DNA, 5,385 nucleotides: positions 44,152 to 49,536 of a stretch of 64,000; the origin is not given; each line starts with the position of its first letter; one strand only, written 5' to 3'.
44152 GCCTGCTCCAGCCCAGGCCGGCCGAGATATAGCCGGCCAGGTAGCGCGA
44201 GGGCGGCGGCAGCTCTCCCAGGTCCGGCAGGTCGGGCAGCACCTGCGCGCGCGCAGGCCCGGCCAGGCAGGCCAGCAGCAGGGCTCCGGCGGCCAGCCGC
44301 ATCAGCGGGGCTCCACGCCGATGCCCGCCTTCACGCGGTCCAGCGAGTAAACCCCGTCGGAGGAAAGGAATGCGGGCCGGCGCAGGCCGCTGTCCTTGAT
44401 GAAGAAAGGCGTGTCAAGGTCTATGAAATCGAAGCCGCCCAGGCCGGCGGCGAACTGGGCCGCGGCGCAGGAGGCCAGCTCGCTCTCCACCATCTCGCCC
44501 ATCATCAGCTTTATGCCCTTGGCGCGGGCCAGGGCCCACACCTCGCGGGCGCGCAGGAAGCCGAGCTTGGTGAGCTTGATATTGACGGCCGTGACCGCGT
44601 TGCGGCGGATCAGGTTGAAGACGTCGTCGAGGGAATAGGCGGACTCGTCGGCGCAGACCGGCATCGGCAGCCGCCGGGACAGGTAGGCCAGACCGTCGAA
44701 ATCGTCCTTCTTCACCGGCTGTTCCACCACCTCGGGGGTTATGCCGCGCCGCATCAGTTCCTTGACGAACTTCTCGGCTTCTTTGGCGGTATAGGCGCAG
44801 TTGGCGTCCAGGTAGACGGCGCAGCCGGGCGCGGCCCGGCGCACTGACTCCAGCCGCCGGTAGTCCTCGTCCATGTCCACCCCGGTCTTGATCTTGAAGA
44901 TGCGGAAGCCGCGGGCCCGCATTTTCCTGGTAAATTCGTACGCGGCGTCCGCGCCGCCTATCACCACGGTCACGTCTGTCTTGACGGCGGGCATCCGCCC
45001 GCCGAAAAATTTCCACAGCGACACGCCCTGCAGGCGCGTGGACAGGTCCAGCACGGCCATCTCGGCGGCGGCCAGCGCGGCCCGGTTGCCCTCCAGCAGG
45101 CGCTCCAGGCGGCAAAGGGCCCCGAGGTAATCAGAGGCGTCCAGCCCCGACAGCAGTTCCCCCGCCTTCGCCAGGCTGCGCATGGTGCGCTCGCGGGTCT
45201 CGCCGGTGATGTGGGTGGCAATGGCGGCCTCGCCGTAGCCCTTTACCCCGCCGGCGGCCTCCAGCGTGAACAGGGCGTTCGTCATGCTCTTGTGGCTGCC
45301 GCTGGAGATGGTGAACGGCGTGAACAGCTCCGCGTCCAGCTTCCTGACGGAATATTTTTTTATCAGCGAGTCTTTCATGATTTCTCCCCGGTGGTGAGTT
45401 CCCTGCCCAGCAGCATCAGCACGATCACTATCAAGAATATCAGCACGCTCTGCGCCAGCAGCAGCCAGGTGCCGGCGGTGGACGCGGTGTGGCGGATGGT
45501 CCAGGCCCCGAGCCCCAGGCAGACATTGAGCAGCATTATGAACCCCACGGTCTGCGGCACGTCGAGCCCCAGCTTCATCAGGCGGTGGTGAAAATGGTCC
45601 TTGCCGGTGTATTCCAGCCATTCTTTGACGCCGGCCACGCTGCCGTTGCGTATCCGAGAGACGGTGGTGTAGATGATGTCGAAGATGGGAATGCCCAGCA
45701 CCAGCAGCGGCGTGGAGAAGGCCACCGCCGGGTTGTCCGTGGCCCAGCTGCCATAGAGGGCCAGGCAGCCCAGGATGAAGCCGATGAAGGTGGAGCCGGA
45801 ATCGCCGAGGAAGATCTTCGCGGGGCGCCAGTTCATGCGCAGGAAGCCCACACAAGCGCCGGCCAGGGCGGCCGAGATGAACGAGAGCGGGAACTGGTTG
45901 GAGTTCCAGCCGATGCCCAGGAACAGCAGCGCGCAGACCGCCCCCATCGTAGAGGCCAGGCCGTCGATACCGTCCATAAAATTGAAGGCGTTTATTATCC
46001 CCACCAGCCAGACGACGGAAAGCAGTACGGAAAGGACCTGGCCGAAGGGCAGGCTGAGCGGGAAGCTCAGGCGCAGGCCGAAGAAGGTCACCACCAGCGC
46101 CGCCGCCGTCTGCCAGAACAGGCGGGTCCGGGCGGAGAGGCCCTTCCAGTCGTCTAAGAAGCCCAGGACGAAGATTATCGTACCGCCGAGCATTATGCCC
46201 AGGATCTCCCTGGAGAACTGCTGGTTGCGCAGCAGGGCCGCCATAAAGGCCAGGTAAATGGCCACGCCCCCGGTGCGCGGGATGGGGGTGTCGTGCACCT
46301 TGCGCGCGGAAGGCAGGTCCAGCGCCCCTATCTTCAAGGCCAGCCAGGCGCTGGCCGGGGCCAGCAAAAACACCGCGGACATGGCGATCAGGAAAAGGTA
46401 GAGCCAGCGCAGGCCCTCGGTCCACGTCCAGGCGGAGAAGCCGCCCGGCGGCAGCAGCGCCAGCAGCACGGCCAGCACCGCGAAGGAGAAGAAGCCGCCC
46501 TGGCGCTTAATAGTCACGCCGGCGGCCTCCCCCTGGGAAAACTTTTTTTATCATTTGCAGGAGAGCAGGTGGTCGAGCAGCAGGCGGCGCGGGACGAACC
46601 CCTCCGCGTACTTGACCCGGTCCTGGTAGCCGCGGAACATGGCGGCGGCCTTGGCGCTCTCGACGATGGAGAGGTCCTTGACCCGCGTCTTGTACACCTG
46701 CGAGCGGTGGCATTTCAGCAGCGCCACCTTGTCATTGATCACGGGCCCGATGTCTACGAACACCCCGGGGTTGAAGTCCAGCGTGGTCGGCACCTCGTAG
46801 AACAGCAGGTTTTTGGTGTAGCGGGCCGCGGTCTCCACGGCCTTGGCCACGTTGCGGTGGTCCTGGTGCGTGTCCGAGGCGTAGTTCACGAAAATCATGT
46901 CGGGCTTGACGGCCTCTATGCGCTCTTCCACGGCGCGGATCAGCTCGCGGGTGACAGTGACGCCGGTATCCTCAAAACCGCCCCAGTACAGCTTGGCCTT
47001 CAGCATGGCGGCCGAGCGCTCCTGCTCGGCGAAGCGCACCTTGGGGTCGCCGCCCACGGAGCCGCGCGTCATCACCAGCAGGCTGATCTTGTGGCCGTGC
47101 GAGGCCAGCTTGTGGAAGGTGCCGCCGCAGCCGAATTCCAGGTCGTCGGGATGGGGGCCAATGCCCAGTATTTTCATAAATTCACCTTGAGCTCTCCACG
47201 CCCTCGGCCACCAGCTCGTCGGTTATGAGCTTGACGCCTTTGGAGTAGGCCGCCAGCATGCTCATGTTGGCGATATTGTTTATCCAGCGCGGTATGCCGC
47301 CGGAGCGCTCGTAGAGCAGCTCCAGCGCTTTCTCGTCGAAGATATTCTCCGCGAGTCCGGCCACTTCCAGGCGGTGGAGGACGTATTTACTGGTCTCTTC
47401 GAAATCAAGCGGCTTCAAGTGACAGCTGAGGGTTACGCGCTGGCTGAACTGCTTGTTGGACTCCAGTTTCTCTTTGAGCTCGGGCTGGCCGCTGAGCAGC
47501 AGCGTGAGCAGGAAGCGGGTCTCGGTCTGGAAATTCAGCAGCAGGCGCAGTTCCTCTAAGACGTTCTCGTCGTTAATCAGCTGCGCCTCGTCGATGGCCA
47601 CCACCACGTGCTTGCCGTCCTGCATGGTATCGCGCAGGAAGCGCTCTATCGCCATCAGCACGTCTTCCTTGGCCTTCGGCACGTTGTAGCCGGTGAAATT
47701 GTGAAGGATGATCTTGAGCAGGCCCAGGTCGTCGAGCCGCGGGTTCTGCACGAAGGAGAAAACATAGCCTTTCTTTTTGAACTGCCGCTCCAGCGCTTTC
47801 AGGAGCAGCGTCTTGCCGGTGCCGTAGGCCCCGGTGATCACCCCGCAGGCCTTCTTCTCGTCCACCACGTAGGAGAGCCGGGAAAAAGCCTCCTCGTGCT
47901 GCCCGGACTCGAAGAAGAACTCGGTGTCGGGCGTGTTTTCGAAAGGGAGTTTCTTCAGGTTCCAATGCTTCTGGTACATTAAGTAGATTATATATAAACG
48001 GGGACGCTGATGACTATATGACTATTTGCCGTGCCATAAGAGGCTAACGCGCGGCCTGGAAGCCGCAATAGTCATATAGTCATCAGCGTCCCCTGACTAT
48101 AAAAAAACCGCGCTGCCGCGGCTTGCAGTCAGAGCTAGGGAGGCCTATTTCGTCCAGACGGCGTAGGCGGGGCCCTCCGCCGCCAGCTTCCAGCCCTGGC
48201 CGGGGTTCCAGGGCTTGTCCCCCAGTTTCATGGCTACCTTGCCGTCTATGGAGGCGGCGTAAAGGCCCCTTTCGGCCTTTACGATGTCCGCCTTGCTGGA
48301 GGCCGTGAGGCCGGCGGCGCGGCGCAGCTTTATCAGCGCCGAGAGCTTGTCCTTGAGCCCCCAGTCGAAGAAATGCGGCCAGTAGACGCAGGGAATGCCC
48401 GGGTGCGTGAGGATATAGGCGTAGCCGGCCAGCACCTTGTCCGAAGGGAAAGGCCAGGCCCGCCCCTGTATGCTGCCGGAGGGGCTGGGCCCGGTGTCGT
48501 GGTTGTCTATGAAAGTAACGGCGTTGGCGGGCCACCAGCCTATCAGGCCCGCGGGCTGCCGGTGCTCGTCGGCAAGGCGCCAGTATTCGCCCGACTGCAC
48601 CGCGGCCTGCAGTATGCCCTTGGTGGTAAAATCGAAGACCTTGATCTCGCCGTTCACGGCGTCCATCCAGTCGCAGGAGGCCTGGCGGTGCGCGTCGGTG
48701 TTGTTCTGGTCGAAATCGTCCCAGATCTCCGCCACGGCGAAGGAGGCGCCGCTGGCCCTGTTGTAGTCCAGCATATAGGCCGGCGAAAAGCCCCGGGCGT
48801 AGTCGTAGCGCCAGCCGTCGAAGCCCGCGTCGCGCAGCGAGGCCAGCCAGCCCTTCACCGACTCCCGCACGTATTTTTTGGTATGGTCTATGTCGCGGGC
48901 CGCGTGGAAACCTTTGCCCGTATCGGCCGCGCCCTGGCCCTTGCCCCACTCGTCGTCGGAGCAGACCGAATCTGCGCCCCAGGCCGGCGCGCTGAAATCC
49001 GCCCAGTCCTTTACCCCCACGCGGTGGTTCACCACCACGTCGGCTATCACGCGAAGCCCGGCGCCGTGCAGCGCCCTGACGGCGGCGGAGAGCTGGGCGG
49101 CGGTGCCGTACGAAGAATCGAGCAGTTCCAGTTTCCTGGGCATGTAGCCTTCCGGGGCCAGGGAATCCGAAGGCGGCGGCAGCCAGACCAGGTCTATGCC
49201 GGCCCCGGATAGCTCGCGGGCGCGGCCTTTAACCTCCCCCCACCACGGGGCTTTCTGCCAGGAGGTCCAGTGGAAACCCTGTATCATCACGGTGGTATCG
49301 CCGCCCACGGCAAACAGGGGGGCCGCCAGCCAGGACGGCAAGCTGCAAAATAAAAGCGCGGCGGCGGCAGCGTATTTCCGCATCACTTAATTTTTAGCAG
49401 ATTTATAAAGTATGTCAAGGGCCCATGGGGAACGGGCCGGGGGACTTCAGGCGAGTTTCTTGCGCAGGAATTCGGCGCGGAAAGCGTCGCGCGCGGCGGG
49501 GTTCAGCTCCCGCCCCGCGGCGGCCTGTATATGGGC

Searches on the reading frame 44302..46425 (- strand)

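Call 79: search_protein_families(library=pfam, proteins=[window:44302-46425:-], max_evalue=0.00001)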
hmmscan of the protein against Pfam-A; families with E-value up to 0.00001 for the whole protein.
window:44302-46425:- (707 aa): 2 families
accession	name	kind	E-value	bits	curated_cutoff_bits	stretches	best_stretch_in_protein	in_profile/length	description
PF13378.12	MR_MLE_C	-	3.4e-40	138.5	29.4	1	499-706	6-215/219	Enolase C-terminal domain-like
PF02746.21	MR_MLE_N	-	2.7e-11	44.1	22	1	368-475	14-117/117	Mandelate racemase / muconate lactonizing enzyme, N-terminal domain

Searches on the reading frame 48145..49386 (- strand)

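Call 80: search_protein_families(library=pfam, proteins=[window:48145-49386:-], max_evalue=0.00001)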
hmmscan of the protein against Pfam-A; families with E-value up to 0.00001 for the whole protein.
window:48145-49386:- (413 aa): 2 families
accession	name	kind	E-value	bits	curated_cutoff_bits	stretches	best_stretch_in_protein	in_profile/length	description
PF07821.18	Alpha-amyl_C2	-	3.8e-18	66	27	1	358-412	2-60/60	Alpha-amylase C-terminal beta-sheet domain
PF00128.31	Alpha-amylase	-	1.2e-12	48.3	22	1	61-200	30-193/446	Alpha amylase, catalytic domain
